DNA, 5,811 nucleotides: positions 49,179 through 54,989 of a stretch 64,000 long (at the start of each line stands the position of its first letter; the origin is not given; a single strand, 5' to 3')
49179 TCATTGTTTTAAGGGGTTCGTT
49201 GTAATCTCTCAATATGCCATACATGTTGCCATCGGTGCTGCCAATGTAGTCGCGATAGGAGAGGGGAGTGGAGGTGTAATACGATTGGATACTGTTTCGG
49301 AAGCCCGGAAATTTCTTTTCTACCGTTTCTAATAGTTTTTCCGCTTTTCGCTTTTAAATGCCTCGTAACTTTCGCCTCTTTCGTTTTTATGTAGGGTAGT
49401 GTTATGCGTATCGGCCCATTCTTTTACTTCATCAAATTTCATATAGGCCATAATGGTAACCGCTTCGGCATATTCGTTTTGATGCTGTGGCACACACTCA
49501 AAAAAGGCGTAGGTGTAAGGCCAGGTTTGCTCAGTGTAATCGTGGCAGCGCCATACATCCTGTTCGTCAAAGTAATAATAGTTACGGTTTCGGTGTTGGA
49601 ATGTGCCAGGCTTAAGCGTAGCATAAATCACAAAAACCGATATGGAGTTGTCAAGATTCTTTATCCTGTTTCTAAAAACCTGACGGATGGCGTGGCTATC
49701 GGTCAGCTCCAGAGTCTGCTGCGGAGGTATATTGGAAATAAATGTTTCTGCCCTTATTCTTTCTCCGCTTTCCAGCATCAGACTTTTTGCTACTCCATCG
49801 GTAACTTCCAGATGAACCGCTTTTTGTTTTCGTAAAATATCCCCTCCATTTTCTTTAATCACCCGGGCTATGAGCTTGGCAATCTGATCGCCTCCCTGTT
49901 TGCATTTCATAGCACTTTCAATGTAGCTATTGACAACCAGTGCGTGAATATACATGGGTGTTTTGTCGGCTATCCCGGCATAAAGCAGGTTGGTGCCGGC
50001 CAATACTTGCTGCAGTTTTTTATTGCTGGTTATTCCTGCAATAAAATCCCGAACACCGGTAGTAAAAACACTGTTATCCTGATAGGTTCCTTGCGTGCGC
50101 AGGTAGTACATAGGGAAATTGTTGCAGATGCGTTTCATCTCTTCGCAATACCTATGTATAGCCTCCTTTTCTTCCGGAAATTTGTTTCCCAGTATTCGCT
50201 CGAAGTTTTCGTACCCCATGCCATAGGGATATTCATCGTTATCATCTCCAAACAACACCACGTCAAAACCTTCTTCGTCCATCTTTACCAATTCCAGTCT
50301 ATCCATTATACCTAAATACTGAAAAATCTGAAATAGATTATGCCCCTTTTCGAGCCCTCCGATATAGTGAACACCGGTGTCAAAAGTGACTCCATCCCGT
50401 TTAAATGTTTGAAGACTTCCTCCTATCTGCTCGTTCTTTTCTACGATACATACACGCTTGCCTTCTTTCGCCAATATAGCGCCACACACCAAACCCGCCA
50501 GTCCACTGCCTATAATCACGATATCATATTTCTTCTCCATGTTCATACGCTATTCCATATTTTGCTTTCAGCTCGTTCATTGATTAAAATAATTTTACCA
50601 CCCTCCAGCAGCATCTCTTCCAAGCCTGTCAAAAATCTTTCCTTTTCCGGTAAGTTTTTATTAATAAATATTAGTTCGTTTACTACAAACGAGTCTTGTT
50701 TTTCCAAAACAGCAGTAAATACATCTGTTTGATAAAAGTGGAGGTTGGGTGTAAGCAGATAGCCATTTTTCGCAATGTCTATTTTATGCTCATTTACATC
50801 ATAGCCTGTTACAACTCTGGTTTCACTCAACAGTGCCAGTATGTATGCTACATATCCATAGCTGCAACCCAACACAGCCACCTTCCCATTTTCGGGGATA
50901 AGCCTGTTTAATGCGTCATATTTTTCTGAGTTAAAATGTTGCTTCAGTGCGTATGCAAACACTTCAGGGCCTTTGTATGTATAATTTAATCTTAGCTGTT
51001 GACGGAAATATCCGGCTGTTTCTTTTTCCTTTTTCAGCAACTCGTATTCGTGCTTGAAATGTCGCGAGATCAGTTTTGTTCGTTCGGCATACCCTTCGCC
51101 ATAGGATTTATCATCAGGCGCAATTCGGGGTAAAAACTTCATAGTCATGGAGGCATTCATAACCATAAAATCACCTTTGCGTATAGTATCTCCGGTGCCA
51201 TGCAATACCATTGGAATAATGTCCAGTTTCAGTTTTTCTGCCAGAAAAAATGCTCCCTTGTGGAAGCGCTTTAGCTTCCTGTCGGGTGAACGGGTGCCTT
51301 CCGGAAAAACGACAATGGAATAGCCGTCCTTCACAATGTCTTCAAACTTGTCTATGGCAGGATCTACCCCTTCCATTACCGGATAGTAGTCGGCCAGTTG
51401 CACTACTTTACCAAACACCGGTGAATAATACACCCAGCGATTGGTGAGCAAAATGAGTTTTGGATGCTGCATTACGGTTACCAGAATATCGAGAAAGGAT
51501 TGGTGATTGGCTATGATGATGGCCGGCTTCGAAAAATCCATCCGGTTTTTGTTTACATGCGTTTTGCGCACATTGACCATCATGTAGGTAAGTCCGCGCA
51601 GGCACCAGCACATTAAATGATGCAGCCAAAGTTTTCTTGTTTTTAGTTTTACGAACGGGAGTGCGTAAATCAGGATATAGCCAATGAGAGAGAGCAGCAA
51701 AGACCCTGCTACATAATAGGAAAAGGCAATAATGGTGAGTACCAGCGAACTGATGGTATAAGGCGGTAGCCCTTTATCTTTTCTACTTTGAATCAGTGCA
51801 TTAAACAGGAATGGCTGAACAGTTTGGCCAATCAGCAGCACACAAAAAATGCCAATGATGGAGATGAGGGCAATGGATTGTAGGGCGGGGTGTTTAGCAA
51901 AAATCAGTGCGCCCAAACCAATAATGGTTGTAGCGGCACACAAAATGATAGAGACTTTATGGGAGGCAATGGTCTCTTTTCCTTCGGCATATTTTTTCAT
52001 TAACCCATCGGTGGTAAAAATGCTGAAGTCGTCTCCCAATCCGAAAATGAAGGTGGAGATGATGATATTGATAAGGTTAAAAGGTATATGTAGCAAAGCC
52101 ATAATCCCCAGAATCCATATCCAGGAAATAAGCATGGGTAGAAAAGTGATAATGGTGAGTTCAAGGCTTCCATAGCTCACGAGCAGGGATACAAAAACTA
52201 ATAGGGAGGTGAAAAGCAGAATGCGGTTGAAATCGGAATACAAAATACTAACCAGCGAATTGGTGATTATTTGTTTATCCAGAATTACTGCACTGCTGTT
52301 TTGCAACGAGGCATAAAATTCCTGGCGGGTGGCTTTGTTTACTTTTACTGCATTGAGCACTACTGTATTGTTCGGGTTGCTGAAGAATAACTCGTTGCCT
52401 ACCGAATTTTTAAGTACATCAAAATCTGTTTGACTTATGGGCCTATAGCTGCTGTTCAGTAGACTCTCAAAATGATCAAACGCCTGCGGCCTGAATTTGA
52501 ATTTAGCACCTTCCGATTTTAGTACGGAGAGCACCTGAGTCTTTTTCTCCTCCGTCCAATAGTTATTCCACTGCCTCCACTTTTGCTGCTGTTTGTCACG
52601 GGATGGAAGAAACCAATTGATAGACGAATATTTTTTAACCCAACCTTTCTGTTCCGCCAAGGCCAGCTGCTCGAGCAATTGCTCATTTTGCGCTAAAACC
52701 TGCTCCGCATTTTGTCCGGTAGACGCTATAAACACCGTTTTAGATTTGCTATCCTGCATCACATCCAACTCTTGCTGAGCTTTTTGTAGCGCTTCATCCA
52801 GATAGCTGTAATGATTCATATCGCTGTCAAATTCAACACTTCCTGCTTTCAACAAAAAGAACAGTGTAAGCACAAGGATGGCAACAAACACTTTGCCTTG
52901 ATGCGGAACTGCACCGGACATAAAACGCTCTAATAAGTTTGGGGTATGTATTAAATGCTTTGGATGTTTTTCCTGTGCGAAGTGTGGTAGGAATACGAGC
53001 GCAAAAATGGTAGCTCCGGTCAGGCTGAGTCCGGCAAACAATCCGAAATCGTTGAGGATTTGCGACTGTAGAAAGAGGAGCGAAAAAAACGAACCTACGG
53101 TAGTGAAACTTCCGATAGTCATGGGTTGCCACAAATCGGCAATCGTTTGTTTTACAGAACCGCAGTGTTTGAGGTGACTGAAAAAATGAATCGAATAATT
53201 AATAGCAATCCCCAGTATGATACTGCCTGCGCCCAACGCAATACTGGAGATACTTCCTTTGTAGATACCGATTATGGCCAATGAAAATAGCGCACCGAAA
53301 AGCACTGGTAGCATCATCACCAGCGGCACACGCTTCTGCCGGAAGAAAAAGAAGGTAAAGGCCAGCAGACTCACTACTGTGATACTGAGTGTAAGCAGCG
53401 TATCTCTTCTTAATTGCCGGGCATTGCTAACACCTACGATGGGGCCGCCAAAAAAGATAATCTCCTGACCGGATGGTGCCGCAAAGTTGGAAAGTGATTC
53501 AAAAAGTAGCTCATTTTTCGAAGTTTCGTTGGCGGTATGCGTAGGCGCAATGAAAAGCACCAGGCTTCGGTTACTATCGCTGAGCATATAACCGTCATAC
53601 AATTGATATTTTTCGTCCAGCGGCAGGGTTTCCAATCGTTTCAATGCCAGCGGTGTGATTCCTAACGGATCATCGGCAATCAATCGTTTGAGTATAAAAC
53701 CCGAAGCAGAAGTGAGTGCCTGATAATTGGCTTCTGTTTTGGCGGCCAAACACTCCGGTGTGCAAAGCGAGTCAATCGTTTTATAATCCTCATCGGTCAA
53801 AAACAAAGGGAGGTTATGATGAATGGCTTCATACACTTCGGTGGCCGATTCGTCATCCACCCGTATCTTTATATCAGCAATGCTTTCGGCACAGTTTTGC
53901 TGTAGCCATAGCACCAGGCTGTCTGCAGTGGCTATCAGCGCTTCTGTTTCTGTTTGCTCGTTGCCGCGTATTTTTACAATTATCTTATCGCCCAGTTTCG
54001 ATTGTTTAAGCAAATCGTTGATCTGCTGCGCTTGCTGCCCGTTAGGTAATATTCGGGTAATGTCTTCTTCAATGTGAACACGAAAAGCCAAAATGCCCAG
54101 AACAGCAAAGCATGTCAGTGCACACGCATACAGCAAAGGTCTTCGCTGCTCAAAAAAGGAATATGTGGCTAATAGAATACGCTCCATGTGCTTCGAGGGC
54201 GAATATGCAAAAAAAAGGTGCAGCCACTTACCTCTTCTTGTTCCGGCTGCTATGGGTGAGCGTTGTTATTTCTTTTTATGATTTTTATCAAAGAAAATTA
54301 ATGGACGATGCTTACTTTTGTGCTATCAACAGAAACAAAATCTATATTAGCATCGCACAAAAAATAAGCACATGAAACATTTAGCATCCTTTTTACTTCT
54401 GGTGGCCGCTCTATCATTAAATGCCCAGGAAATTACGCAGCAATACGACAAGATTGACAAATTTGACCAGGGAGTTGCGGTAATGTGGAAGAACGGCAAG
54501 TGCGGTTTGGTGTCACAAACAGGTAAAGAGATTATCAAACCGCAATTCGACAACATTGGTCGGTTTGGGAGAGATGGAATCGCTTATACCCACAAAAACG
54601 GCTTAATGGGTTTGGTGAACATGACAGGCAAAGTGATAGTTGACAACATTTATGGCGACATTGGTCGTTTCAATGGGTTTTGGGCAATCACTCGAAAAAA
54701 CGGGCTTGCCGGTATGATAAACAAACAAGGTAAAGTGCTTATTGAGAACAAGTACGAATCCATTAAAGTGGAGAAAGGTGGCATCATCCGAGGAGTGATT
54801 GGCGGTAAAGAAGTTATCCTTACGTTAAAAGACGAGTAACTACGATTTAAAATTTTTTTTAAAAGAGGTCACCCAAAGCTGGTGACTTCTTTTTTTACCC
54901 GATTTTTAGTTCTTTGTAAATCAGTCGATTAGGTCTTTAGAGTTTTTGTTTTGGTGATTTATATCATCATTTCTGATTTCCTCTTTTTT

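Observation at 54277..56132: Four copies of a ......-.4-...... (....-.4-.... core) palindrome confined to the intergenic regions around a REC-Crp/Fnr regulator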

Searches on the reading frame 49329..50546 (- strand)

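Call 4: search_protein_families(library=pfam, proteins=[window:49329-50546:-], max_evalue=0.01)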
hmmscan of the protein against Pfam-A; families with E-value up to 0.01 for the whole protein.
window:49329-50546:- (405 aa): 14 families
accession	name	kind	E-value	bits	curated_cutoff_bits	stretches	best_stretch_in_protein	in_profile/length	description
PF13450.12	NAD_binding_8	-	5.3e-18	65.5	21.9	1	11-78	1-68/68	NAD(P)-binding Rossmann-like domain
PF01593.30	Amino_oxidase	-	4.9e-16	59.5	19.8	1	16-381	1-349/443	Flavin containing amine oxidoreductase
PF00890.30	FAD_binding_2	-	1.1e-10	41.7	20.4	1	8-47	1-38/414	FAD binding domain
PF01266.30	DAO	-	1.9e-07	31.4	27.9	1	8-43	1-37/353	FAD dependent oxidoreductase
PF01494.25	FAD_binding_3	-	2.8e-06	27.2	22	1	7-39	2-34/349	FAD binding domain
PF12831.13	FAD_oxidored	-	3.1e-06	27.2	27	1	8-45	1-38/416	FAD dependent oxidoreductase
PF00070.33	Pyr_redox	-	1.5e-05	25.9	22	1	9-42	2-35/82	Pyridine nucleotide-disulphide oxidoreductase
PF07992.20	Pyr_redox_2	-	1.9e-05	24.7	26.1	1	7-39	1-33/291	Pyridine nucleotide-disulphide oxidoreductase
PF01946.23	Thi4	-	2.6e-05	24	26.2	1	7-44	18-56/235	Thi4 family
PF03486.20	HI0933_like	-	3.3e-05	23.9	50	1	8-43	2-37/244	HI0933-like protein Rossmann domain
PF13738.12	Pyr_redox_3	-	0.00015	21.5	30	1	10-57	1-48/305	Pyridine nucleotide-disulphide oxidoreductase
PF00996.24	GDI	-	0.00043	19.4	23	1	3-44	1-42/436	GDP dissociation inhibitor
PF03721.20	UDPG_MGDP_dh_N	-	0.00054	20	27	1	9-40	3-34/187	UDP-glucose/GDP-mannose dehydrogenase family, NAD binding domain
PF05834.18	Lycopene_cycl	-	0.0068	16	23.4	0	8-41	1-36/380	Lycopene cyclase protein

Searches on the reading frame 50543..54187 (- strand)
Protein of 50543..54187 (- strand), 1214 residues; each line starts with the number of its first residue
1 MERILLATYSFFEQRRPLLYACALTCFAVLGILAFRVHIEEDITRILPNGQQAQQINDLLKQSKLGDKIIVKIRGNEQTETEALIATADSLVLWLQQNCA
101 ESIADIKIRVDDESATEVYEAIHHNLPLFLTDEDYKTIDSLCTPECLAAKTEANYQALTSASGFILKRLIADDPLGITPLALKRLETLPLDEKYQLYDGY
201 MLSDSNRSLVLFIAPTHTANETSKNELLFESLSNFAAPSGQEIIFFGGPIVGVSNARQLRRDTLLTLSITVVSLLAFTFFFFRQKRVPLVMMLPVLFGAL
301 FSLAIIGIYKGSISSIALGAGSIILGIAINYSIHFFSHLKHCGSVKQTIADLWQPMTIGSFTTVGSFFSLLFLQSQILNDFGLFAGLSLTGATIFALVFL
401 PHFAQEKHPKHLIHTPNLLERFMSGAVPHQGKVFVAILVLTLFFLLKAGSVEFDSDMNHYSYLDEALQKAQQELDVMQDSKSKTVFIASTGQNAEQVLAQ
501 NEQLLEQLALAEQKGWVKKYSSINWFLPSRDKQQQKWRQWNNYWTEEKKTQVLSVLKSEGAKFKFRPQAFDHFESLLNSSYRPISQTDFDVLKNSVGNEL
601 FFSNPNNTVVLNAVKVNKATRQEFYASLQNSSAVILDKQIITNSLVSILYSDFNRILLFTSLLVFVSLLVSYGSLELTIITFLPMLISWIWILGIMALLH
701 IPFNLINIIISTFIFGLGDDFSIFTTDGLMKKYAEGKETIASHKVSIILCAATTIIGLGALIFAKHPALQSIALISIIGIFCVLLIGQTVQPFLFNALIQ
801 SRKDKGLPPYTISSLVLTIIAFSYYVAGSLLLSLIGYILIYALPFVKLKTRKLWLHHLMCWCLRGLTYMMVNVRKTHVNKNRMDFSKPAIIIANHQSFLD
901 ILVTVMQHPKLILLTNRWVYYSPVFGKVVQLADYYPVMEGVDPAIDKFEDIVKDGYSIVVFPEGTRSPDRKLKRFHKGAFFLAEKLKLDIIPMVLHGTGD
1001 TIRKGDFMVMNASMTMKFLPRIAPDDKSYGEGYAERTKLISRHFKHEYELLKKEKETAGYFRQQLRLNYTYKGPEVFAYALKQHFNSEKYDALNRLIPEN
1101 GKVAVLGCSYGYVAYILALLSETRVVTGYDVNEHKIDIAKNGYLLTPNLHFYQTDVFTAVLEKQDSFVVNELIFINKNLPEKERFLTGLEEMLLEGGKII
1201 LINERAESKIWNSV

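Call 4: search_protein_families(library=pfam, proteins=[window:50543-54187:-], max_evalue=0.01)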
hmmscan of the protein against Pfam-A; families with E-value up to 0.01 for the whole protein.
window:50543-54187:- (1214 aa): 4 families
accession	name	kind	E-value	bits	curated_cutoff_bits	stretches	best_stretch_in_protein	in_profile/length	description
PF01553.26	Acyltransferase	-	1.2e-18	67.7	23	1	880-995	12-131/132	Acyltransferase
PF03176.21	MMPL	-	6.2e-11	42.3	20.5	2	237-402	119-297/333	MMPL family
PF05175.20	MTS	-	2.9e-05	24.2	23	1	1099-1205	31-142/170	Methyltransferase small domain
PF13649.12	Methyltransf_25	-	0.0023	19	27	1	1105-1197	3-97/97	Methyltransferase domain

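Call 27: search_protein_families(library=ncbifam, proteins=[window:50543-54187:-], max_evalue=0.01)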
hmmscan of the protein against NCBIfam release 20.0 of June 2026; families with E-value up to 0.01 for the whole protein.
window:50543-54187:- (1214 aa): 16 families
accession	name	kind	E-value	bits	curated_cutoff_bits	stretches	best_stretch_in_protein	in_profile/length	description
TIGR00921.1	2A067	subfamily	6.3e-32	110.5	351.9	2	223-403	543-730/733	hydrophobe/amphiphile efflux-3 (HAE3) family transporter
TIGR03480.1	HpnN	hypoth_equivalog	3.4e-21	74.9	751.85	3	617-796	678-857/862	hopanoid biosynthesis associated RND transporter like protein HpnN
TIGR00530.1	AGP_acyltrn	subfamily_domain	1.7e-20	73.1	102.95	1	877-995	6-129/130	1-acylglycerol-3-phosphate O-acyltransferase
NF045600.2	BstA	equivalog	4.3e-16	58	1400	2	658-802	756-900/903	sterol transporter cytoplasmic membrane protein BstA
NF006386.0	PRK08633.1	equivalog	3.3e-11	41.7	1221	1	821-998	373-554/1147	acyl-[ACP]--phospholipid O-acyltransferase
TIGR00833.1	actII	subfamily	8.5e-10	37.5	874.7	2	645-795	167-329/910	MMPL family RND transporter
NF005291.0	PRK06814.1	equivalog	1.5e-08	33.1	1349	1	823-1002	395-570/1140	acyl-[ACP]--phospholipid O-acyltransferase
NF011593.0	PRK15018.1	equivalog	1.8e-08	34.5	501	1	856-1022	38-204/245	1-acylglycerol-3-phosphate O-acyltransferase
NF005959.0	PRK08043.1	equivalog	8.1e-07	27.7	886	1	875-1022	15-160/719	bifunctional acyl-ACP--phospholipid O-acyltransferase/long-chain-fatty-acid--ACP ligase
NF052374.1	HopndTporHpnN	equivalog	2.9e-05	22.4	1100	1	646-795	707-854/858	hopanoid transporter HpnN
NF052553.1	LyOrLpactfOlsABRUA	equivalog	5e-05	22.6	300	1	843-977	24-158/263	lyso-ornithine lipid O-acyltransferase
NF011529.0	PRK14968.1-3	equivalog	0.00032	20.2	162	1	1099-1171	34-106/198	putative methyltransferase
NF052552.1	LyOrLpactfOlsARHOCB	equivalog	0.00074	18.6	300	1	881-984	80-187/271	lyso-ornithine lipid O-acyltransferase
NF010621.0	PRK14014.1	domain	0.005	16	186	0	816-938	13-141/301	acetyltransferase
NF043040.1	corrin_prot_MT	hypoth_equivalog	0.0093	15.4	180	0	1094-1212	36-158/216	corrinoid protein-associated methyltransferase CpaM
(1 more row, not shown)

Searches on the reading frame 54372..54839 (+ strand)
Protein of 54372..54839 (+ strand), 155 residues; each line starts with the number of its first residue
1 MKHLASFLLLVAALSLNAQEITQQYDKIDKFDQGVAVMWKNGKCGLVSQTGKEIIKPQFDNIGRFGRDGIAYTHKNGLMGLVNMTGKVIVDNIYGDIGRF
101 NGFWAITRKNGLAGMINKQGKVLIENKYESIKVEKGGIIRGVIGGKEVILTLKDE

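Call 4: search_protein_families(library=pfam, proteins=[window:54372-54839:+], max_evalue=0.01)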
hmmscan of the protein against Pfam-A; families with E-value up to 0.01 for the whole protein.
window:54372-54839:+ (155 aa): 1 family
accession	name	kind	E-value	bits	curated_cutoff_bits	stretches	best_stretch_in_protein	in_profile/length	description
PF14903.11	WG_beta_rep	-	1.7e-19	70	25.6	3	45-77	2-33/35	WG containing repeat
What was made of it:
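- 54372..54839 (+): WG-repeat protein gene (155 aa), predicted target of S0/S1. Pfam WG_beta_rep, E = 1.7e-19 (call 4).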

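Call 27: search_protein_families(library=ncbifam, proteins=[window:54372-54839:+], max_evalue=0.01)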
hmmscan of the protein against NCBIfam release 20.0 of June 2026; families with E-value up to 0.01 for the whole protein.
window:54372-54839:+ (155 aa): 0 families
